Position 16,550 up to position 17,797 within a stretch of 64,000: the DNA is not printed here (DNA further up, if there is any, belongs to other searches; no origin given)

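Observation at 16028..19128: [NiFe] hydrogenase with non-canonical proximal-cluster and L1 motifs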

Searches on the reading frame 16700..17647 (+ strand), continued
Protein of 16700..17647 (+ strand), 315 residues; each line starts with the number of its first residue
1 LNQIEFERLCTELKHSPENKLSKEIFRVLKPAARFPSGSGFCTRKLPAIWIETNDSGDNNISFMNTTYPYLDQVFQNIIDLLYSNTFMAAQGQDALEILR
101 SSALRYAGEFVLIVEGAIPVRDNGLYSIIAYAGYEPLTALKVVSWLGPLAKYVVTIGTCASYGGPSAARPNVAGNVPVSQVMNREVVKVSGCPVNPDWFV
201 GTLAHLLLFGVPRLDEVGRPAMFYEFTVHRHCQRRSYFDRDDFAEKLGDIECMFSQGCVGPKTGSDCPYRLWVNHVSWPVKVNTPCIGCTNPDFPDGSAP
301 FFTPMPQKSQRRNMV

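Call 7: find_homologous_proteins(query=window:16700-17647:+, max_evalue=1e-20)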
Query window:16700-17647:+ (315 aa): 556 proteins with E <= 1e-20 among 2034 candidates; the best 120 are listed.
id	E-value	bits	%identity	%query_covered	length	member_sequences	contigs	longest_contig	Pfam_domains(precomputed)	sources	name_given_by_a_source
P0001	9.3e-214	726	98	100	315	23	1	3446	PF01058.30,PF14720.12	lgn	-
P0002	4.0e-201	685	91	100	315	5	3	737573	PF01058.30,PF14720.12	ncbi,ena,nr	ncbi:MAG TPA: hydrogenase small subunit [Firmicutes bacterium]|nr:hydrogenase small subunit [Bacillo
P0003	4.0e-181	619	83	99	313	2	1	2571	PF01058.30,PF14720.12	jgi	-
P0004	1.5e-149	515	70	98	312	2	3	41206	PF01058.30,PF14720.12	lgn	-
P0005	4.3e-148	511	69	99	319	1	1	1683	PF01058.30,PF14720.12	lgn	-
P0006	3.5e-147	508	68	98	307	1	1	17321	PF01058.30,PF14720.12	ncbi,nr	ncbi:MAG TPA: hydrogenase small subunit [Thermoanaerobacterales bacterium]|nr:hydrogenase small subu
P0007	5.2e-147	507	68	98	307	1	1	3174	PF01058.30,PF14720.12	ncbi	-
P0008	6.9e-147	507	68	98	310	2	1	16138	PF01058.30,PF14720.12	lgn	-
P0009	7.1e-147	507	68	98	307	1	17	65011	PF01058.30,PF14720.12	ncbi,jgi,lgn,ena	jgi:hydrogenase small subunit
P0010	8.8e-147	506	66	99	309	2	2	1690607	PF01058.30,PF14720.12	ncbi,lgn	ncbi:hydrogenase small subunit [Desulfotomaculum defluvii]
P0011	9.2e-147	506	67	98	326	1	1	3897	PF01058.30,PF14720.12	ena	-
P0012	1.6e-146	505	67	100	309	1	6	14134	PF01058.30,PF14720.12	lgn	-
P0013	2.1e-146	505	67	98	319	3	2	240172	PF01058.30,PF14720.12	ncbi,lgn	-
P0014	3.6e-146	504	67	99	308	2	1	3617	PF01058.30,PF14720.12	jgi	-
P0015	4.1e-146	504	67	98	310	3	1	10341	PF01058.30,PF14720.12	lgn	-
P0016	5.0e-146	504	67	98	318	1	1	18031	PF01058.30,PF14720.12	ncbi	-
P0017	1.1e-145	503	66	98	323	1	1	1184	PF01058.30,PF14720.12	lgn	-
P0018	1.7e-145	502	68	98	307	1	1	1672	PF01058.30,PF14720.12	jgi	jgi:hydrogenase small subunit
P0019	1.8e-145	502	66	98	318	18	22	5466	PF01058.30,PF14720.12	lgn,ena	-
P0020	2.0e-145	502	68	98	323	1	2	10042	PF01058.30,PF14720.12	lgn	-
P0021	2.5e-145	502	68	98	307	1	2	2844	PF01058.30,PF14720.12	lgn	-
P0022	2.6e-145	501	67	99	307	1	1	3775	PF01058.30,PF14720.12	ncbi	-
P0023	3.6e-145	501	66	99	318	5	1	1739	PF01058.30,PF14720.12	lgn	-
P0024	4.4e-145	501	68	98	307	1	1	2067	PF01058.30,PF14720.12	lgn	-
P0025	1.3e-144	499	66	98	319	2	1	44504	PF01058.30,PF14720.12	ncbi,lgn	-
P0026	1.4e-144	499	77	84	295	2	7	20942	PF01058.30,PF14720.12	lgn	-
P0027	1.4e-144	499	77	84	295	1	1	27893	PF01058.30,PF14720.12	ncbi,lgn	-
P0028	1.7e-144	499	67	98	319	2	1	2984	PF01058.30,PF14720.12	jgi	jgi:hydrogenase small subunit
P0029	1.9e-144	499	68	98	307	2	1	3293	PF01058.30,PF14720.12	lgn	-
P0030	5.0e-144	497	67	99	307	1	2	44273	PF01058.30,PF14720.12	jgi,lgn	jgi:hydrogenase small subunit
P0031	1.0e-143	496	67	98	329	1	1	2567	PF01058.30,PF14720.12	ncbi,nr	ncbi:MAG: hydrogenase small subunit [Firmicutes bacterium]|nr:hydrogenase small subunit [Bacillota b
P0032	1.2e-143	496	66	99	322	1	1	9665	PF01058.30,PF14720.12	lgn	-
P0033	1.5e-143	496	65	99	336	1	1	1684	PF01058.30,PF14720.12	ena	-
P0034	2.1e-143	495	66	98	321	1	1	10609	PF01058.30,PF14720.12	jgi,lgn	jgi:hydrogenase small subunit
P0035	4.7e-143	494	65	99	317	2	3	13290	PF01058.30,PF14720.12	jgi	-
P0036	7.1e-143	493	67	98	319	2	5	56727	PF01058.30,PF14720.12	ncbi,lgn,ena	-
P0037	4.7e-142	491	64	99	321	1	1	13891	PF01058.30,PF14720.12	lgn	-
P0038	7.2e-142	490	65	98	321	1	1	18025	PF01058.30,PF14720.12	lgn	-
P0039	1.0e-141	490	65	99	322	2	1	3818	PF01058.30,PF14720.12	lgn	-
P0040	1.4e-141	489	63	99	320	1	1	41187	PF01058.30,PF14720.12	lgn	-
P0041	1.5e-141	489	66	98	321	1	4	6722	PF01058.30,PF14720.12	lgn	-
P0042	1.7e-141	489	65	99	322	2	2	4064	PF01058.30,PF14720.12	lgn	-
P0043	2.4e-141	488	64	98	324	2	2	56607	PF01058.30,PF14720.12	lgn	-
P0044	3.7e-141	488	66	100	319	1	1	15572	PF01058.30,PF14720.12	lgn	-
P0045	4.9e-141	487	65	99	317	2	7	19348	PF01058.30,PF14720.12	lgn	-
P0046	5.0e-141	487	64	100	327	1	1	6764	PF01058.30,PF14720.12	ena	-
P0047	5.8e-141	487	66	98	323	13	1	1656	PF01058.30,PF14720.12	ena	-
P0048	6.7e-141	487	65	99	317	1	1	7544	PF01058.30,PF14720.12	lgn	-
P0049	9.9e-141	486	65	98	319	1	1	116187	PF01058.30,PF14720.12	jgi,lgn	-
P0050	1.3e-140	486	66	98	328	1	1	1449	PF01058.30,PF14720.12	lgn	-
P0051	1.4e-140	486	65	98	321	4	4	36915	PF01058.30,PF14720.12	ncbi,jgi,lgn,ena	jgi:hydrogenase small subunit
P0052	1.6e-140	486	64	98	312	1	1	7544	PF01058.30,PF14720.12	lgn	-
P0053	1.9e-140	486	64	99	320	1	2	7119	PF01058.30,PF14720.12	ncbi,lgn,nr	ncbi:MAG: hydrogenase small subunit [Desulfotomaculaceae bacterium]|nr:hydrogenase small subunit [De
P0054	2.9e-140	485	66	99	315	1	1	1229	PF01058.30,PF14720.12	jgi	jgi:hydrogenase small subunit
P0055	3.2e-140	485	65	99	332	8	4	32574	PF01058.30,PF14720.12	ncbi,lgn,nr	ncbi:MAG: hydrogenase small subunit [Syntrophaceticus sp.]|nr:hydrogenase small subunit [Syntrophace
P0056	3.3e-140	485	66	98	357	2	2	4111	PF01058.30,PF14720.12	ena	-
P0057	3.5e-140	485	64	98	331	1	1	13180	PF01058.30,PF14720.12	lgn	-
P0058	4.0e-140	484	65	98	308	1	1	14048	PF01058.30,PF14720.12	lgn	-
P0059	5.4e-140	484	64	100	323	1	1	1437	PF01058.30,PF14720.12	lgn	-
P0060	6.9e-140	484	64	100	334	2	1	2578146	PF01058.30,PF14720.12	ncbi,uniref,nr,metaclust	ncbi:hydrogenase small subunit [Halothermothrix orenii]|uniref:Hydrogenase (NiFe) small subunit HydA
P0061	7.9e-140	483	64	99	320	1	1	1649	PF01058.30,PF14720.12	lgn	-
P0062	8.1e-140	483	67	98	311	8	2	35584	PF01058.30,PF14720.12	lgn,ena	-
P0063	8.2e-140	483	66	97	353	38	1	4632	PF01058.30,PF14720.12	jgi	jgi:hydrogenase small subunit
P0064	1.1e-139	483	64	99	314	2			PF01058.30,PF14720.12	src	-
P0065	4.2e-139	481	64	98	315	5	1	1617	PF01058.30,PF14720.12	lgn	-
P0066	4.3e-139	481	66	98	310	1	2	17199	PF01058.30,PF14720.12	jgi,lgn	-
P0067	1.1e-138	480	65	98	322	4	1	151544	PF01058.30,PF14720.12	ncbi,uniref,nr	ncbi:Periplasmic (NiFe) hydrogenase small subunit precursor [Pelotomaculum sp. FP]|uniref:hydrogenas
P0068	1.1e-138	480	64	98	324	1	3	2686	PF01058.30,PF14720.12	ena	-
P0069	1.3e-138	479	65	99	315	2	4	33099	PF01058.30,PF14720.12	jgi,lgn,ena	jgi:hydrogenase small subunit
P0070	1.3e-138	479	66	97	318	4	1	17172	PF01058.30,PF14720.12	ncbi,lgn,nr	ncbi:MAG: hydrogenase small subunit [Peptococcaceae bacterium]|nr:hydrogenase small subunit [Peptoco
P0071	1.5e-138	479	65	98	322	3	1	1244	PF01058.30,PF14720.12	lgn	-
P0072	2.7e-138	478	62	99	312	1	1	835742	PF01058.30,PF14720.12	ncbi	-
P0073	3.5e-138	478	65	98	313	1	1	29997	PF01058.30,PF14720.12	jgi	jgi:hydrogenase small subunit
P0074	4.1e-138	478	66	97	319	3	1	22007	PF01058.30,PF14720.12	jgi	-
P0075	7.2e-138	477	64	99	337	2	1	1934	PF01058.30,PF14720.12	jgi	-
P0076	8.0e-138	477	65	99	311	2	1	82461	PF01058.30,PF14720.12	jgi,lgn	-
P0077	8.6e-138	477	65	99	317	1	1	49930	PF01058.30,PF14720.12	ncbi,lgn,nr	ncbi:MAG: hydrogenase small subunit [Pelosinus sp.]|nr:hydrogenase small subunit [Pelosinus sp.]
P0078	8.6e-138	477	63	99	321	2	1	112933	PF01058.30,PF14720.12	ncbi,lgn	-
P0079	9.2e-138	477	63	98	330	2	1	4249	PF01058.30,PF14720.12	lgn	-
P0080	9.2e-138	477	66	98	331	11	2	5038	PF01058.30,PF14720.12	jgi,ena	-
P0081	2.2e-137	475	64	98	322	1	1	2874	PF01058.30,PF14720.12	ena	-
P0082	2.2e-137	475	62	99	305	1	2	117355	PF01058.30,PF14720.12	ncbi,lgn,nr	ncbi:MAG: hydrogenase small subunit [Clostridiales bacterium]|nr:hydrogenase small subunit [Clostrid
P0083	2.3e-137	475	65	98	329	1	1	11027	PF01058.30,PF14720.12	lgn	-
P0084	2.5e-137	475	65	98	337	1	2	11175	PF01058.30,PF14720.12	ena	-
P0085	3.4e-137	475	63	99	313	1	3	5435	PF01058.30,PF14720.12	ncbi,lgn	-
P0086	4.2e-137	475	64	98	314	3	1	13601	PF01058.30,PF14720.12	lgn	-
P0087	5.2e-137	474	62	100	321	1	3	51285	PF01058.30,PF14720.12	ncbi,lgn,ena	-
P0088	5.5e-137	474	63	99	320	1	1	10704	PF01058.30,PF14720.12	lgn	-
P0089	6.9e-137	474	64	98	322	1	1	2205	PF01058.30,PF14720.12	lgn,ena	-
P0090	7.2e-137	474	64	98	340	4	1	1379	PF01058.30,PF14720.12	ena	-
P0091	7.3e-137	474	65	98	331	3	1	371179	PF01058.30,PF14720.12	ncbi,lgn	ncbi:MAG: hydrogenase small subunit [Bacillota bacterium]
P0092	7.6e-137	474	63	99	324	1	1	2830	PF01058.30,PF14720.12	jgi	jgi:hydrogenase small subunit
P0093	9.9e-137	473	63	98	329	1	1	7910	PF01058.30,PF14720.12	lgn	-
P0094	1.1e-136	473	63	99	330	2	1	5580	PF01058.30,PF14720.12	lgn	-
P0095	1.2e-136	473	63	99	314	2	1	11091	PF01058.30,PF14720.12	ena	-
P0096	1.6e-136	473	62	99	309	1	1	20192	PF01058.30,PF14720.12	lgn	-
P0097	2.5e-136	472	63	99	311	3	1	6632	PF01058.30,PF14720.12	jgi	jgi:hydrogenase small subunit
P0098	2.6e-136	472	65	98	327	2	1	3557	PF01058.30,PF14720.12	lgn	-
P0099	2.7e-136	472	65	98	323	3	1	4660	PF01058.30,PF14720.12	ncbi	ncbi:MAG: hydrogenase small subunit [Veillonellales bacterium]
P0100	3.2e-136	472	64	98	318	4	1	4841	PF01058.30,PF14720.12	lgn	-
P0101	3.5e-136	471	64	98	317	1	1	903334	PF01058.30,PF14720.12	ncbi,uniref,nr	ncbi:Ni/Fe hydrogenase [Orenia metallireducens]|uniref:Ni/Fe hydrogenase n=1 Tax=Orenia metallireduc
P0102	3.8e-136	471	64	99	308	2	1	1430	PF01058.30,PF14720.12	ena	-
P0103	4.9e-136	471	63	99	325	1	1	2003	PF01058.30,PF14720.12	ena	-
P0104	4.9e-136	471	65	98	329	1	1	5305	PF01058.30,PF14720.12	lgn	-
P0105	5.1e-136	471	63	98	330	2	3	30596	PF01058.30,PF14720.12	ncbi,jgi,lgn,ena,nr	ncbi:MAG: hydrogenase (NiFe) small subunit HydA [Firmicutes bacterium]|nr:hydrogenase (NiFe) small s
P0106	5.6e-136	471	64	99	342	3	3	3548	PF01058.30,PF14720.12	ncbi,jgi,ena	jgi:hydrogenase small subunit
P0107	6.0e-136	471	64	98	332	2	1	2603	PF01058.30,PF14720.12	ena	-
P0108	6.7e-136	471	64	99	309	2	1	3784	PF01058.30,PF14720.12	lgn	-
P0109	8.8e-136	470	65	98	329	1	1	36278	PF01058.30,PF14720.12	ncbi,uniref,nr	ncbi:hydrogenase small subunit [Pelosinus baikalensis]|uniref:Hydrogenase small subunit n=1 Tax=Pelo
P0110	9.7e-136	470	62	98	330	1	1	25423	PF01058.30,PF14720.12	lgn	-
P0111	1.0e-135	470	64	99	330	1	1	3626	PF01058.30,PF14720.12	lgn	-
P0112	1.1e-135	470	64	98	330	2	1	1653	PF01058.30,PF14720.12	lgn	-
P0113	1.3e-135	470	61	99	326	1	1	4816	PF01058.30,PF14720.12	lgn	-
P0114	1.5e-135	469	61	99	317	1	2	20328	PF01058.30,PF14720.12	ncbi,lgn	-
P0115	1.6e-135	469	63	98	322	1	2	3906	PF01058.30,PF14720.12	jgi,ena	-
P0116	1.7e-135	469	63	99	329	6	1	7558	PF01058.30,PF14720.12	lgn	-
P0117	1.8e-135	469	65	98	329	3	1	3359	PF01058.30,PF14720.12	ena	-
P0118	2.0e-135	469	63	98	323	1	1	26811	PF01058.30,PF14720.12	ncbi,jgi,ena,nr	ncbi:MAG: hydrogenase (NiFe) small subunit HydA [Firmicutes bacterium]|nr:hydrogenase (NiFe) small s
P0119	2.4e-135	469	62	98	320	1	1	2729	PF01058.30,PF14720.12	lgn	-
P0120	3.2e-135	468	62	100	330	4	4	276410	PF01058.30,PF14720.12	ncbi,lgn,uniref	ncbi:Periplasmic [NiFeSe] hydrogenase small subunit [bioreactor metagenome]|uniref:Periplasmic [NiFe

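Call 11: find_encoding_contigs(protein=P0060, flank=10000, max_places=2)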
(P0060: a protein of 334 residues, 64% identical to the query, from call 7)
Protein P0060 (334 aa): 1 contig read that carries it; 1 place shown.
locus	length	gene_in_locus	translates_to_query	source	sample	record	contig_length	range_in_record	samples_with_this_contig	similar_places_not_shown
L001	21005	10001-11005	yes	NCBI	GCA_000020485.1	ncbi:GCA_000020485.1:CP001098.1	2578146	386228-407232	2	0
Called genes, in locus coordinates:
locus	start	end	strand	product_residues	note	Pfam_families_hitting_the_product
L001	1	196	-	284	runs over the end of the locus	PF00005:ABC_tran, PF13304:AAA_21 (weak)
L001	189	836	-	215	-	PF00440:TetR_N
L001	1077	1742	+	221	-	PF00440:TetR_N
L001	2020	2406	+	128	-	PF03100:CcmE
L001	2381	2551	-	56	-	-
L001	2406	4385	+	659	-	PF01578:Cytochrom_C_asm, PF16327:CcmF_C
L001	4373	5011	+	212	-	PF13175:AAA_15 (weak), PF00005:ABC_tran, PF13304:AAA_21 (weak)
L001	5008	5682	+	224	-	PF03379:CcmB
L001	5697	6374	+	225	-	PF01578:Cytochrom_C_asm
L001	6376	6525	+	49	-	-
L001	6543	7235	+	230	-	PF00902:TatC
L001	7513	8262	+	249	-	PF09719:C_GCAxxG_C_C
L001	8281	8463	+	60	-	PF02416:TatA_B_E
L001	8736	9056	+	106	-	PF20730:YetF_N (weak)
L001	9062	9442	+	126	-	PF04239:DUF421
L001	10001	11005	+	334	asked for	PF01058:Oxidored_q6, PF14720:NiFe_hyd_SSU_C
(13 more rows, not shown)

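Call 12: find_encoding_contigs(protein=P0010, flank=10000, max_places=2)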
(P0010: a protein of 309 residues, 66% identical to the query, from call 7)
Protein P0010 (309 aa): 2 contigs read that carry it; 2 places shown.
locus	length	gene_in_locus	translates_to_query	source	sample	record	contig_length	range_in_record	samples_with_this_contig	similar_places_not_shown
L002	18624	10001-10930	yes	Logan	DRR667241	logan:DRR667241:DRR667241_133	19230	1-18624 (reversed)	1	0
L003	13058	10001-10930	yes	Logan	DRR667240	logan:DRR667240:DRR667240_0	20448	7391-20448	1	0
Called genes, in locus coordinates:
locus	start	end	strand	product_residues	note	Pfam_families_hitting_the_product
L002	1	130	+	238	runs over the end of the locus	-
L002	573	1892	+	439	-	-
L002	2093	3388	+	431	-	PF01925:TauE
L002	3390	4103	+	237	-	-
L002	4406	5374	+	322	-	PF03851:UvdE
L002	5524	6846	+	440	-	PF05496:RuvB_N, PF20720:nSTAND3 (faint), PF00004:AAA, PF13173:AAA_14 (weak), PF13401:AAA_22 (faint), PF16193:AAA_assoc_2, PF12002:MgsA_C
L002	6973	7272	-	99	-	-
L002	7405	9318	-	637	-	PF00005:ABC_tran, PF00931:NB-ARC (faint), PF02367:TsaE (faint), PF02463:SMC_N (faint), PF03193:RsgA_GTPase (faint), PF12848:ABC_tran_Xtn, PF00005:ABC_tran, PF16326:ABC_tran_CTD, +9 more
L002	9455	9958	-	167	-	PF01750:HycI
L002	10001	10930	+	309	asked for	PF01058:Oxidored_q6, PF14720:NiFe_hyd_SSU_C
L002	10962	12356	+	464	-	PF00374:NiFeSe_Hases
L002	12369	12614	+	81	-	PF01155:HypA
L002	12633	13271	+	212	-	PF02492:cobW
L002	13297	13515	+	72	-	PF01455:HupF_HypC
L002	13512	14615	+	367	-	PF01924:HypD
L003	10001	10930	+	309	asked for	PF01058:Oxidored_q6, PF14720:NiFe_hyd_SSU_C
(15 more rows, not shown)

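Call 13: find_encoding_contigs(protein=P0002, flank=10000, max_places=2)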
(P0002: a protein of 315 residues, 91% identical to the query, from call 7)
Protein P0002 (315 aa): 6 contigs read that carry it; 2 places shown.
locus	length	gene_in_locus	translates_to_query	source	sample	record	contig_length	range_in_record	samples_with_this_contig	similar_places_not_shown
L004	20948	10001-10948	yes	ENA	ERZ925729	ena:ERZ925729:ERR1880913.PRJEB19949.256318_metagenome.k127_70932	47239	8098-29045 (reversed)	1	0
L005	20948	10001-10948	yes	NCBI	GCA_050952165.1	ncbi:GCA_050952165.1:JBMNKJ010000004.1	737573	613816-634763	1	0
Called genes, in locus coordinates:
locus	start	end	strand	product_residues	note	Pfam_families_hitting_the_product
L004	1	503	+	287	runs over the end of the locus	PF14045:YIEGIA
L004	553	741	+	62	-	PF21835:YIEGIA_cap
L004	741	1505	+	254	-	PF11385:DUF3189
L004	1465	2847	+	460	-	PF17820:PDZ_6, PF19238:Radical_SAM_2, PF04055:Radical_SAM (faint), PF04459:DUF512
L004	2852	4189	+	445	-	PF00009:GTP_EFTU, PF00071:Ras (faint), PF01926:MMR_HSR1, PF02421:FeoB_N, PF00009:GTP_EFTU (weak), PF01926:MMR_HSR1, PF02421:FeoB_N, PF14714:KH_dom-like, +4 more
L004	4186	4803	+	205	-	PF02660:G3P_acyltransf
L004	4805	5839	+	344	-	PF01210:NAD_Gly3P_dh_N, PF02558:ApbA (weak), PF03807:F420_oxidored, PF07479:NAD_Gly3P_dh_C, PF20618:GPD_NAD_C_bact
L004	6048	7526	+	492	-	PF09547:SpoIVA_ATPase, PF20438:SpoIVA_middle, PF20439:SpoIVA_C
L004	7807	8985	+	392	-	PF00155:Aminotran_1_2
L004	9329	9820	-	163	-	PF01750:HycI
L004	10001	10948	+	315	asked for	PF01058:Oxidored_q6, PF14720:NiFe_hyd_SSU_C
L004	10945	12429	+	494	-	PF00374:NiFeSe_Hases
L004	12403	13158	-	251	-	PF02146:SIR2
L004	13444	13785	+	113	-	PF04205:FMN_bind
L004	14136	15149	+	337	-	PF01073:3Beta_HSD, PF01370:Epimerase, PF02719:Polysacc_synt_2 (weak), PF04321:RmlD_sub_bind (weak), PF05368:NmrA, PF13460:NAD_binding_10, PF16363:GDP_Man_Dehyd, PF07993:NAD_binding_4 (weak)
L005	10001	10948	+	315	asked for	PF01058:Oxidored_q6, PF14720:NiFe_hyd_SSU_C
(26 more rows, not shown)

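Call 26: find_related_loci(query=A1, collection=genome_contigs, flank=10000)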
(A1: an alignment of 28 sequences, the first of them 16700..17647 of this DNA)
Query A1 (315 aa) in genome_contigs; peptide patterns used: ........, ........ (x = any residue, [..] = any of these).
216 stretches matched a pattern; 157 encode a relative of the query (tblastn E <= 1e-3); the best 80 are kept; 80 distinct loci.
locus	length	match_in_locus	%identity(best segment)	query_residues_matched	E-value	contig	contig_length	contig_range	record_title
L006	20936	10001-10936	83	1-312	0e+0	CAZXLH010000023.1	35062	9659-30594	MAG TPA_asm: uncultured Eubacteriales bacterium isolate SRP192927_co8_49 genome assembly, contig: NODE_873_length_35062_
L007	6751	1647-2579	83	3-312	4e-180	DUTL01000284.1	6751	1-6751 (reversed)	MAG TPA_asm: Candidatus Fermentithermobacillaceae bacterium isolate AS05jafATM_71 65033_AS05, whole genome shotgun seque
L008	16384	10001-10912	68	1-309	9e-149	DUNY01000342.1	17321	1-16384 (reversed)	MAG TPA_asm: Thermoanaerobacterales bacterium isolate AS08sgBPME_119 173695_AS08, whole genome shotgun sequence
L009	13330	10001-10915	66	1-310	3e-147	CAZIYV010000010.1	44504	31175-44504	MAG TPA_asm: uncultured Pelotomaculum sp. isolate SRP302447_co2_772 genome assembly, contig: NODE_2370_length_44504_cov_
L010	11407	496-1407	67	1-309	2e-147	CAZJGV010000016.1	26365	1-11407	MAG TPA_asm: uncultured Pelotomaculum sp. isolate SRP263991_co4_160 genome assembly, contig: NODE_2280_length_26365_cov_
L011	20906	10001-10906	66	1-308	3e-146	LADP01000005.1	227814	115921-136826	MAG: Peptococcaceae bacterium BRH_c8a BRHa_1005448, whole genome shotgun sequence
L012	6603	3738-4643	67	1-309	1e-146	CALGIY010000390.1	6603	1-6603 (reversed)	MAG TPA_asm: uncultured Thermoanaerobacteraceae bacterium isolate SRR1562005_bin.131_CONCOCT_v1.1_MAG genome assembly, c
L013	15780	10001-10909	66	1-309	9e-145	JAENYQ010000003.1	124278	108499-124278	MAG: Desulfotomaculum sp. isolate BL5_bin.2 BL5_bin2_NODE_71_length_124278_cov_13.553843, whole genome shotgun sequence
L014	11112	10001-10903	67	5-310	7e-144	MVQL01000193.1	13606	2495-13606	MAG: Pelotomaculum sp. PtaB.Bin104 A4E53_contig000194, whole genome shotgun sequence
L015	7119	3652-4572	64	1-312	8e-144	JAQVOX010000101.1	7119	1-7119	MAG: Desulfotomaculaceae bacterium isolate STF1_190 NODE_38042_length_7119_cov_4.067220_Sandtown_F1, whole genome shotgu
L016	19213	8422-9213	77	45-308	5e-143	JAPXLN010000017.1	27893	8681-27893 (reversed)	MAG: Bacillota bacterium isolate binned_ad_5.16 NODE_1632_length_27893_cov_5.845098, whole genome shotgun sequence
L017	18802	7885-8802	67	1-312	3e-146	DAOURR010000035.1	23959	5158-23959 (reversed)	MAG TPA_asm: Pelotomaculum sp. isolate CSMAG_525 CSMAG_525_k127_89613_length_23959_cov_14.0000, whole genome shotgun seq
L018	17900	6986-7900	65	1-310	5e-143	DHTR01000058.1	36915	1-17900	MAG TPA_asm: Pelotomaculum sp. UBA5255 UBA5255_contig_8109, whole genome shotgun sequence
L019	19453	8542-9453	66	1-309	2e-142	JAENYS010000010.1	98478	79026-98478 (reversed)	MAG: Desulfoscipio geothermicus isolate BL5_bin.4 BL5_bin4_NODE_101_length_98478_cov_85.163356, whole genome shotgun seq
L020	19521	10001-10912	66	1-309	6e-143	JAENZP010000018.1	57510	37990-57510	MAG: Desulfoscipio geothermicus isolate BM5_bin.10 BM5_bin10_NODE_210_length_57510_cov_223.978296, whole genome shotgun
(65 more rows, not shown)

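Call 29: search_protein_representatives(protein=window:16700-17647:+)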
Query: 315 residues. Proteins with E-value up to 0.001 (for the whole library): 1501; up to 1e-10: 792; up to 1e-30: 168. The best 150 are listed.
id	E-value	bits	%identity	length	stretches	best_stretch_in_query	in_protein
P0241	7.0e-89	314.4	52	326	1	45-304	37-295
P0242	9.3e-82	291.0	47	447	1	42-307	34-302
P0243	3.6e-77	275.9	46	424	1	43-307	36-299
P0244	1.6e-76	273.8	47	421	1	46-307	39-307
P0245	6.3e-76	271.8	48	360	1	45-307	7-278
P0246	3.2e-74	266.2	44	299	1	43-302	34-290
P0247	7.5e-69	248.5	45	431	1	38-304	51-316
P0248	9.3e-63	228.5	39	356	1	46-307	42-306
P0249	7.4e-59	215.7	38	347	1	43-294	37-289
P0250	7.7e-54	199.2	47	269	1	105-303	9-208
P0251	1.0e-53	198.8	38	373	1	43-309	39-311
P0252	3.1e-53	197.2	42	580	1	47-303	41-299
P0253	2.1e-52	194.5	44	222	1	46-264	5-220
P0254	2.8e-51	190.8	40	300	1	42-304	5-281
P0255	3.8e-50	187.1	37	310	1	44-301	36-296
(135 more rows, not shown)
